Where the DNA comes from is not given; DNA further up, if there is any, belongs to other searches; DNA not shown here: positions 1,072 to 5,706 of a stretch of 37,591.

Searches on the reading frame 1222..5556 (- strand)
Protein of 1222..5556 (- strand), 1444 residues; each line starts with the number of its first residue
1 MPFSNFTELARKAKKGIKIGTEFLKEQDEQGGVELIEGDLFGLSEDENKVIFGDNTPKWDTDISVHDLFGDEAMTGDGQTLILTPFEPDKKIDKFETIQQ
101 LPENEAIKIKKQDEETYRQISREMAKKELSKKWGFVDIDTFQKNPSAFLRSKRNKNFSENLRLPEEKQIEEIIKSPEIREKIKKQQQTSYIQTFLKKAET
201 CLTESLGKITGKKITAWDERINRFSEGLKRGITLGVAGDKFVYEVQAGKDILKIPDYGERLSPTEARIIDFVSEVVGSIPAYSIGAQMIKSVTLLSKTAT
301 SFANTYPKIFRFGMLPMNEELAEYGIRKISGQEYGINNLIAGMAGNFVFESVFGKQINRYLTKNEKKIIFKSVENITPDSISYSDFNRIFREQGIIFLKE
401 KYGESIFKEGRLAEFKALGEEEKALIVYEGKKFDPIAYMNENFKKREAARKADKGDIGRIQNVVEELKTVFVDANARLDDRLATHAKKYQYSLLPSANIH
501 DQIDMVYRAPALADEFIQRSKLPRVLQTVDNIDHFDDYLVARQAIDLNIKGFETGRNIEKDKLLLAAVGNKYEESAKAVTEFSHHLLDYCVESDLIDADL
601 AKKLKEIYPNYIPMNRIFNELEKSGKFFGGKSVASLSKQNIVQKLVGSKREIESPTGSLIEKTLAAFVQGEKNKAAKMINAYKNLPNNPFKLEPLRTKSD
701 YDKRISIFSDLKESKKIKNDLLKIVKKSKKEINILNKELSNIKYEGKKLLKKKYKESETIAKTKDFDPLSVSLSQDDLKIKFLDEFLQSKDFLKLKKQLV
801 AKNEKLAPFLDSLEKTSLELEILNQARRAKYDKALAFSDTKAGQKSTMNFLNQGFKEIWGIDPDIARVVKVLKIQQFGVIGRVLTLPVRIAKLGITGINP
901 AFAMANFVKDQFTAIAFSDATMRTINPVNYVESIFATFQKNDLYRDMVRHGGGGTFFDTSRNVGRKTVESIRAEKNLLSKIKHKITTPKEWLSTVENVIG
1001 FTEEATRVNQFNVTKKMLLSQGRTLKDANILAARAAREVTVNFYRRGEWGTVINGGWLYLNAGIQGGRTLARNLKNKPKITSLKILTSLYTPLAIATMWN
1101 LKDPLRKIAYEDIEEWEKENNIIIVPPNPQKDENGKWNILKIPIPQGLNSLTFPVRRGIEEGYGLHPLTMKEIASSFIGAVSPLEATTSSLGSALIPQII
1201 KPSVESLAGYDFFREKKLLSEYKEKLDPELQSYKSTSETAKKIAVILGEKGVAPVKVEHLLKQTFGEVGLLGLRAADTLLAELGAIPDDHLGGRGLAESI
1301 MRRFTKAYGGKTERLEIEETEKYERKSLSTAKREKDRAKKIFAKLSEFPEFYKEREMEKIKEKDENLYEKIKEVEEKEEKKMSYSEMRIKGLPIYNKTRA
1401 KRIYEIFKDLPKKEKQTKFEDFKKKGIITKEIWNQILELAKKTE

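Call 10: search_protein_families(library=phrogs, proteins=[window:1222-5556:-], max_evalue=0.001)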
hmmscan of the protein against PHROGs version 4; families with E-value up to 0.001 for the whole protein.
window:1222-5556:- (1444 aa): 5 families
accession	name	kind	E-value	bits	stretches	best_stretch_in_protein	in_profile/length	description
phrog_9854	-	unknown function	2.8e-42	145.5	2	840-1283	1082-1517/1636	-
phrog_14770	-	unknown function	3.2e-30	104.7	1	572-1380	2677-3394/3427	-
phrog_10691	-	unknown function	2.6e-08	31.7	1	990-1245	3505-3748/3925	-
phrog_616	-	unknown function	1.3e-06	26.6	1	936-1075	2297-2426/2793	-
phrog_18222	-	unknown function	1.9e-06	26.5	1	840-1080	1566-1797/2118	-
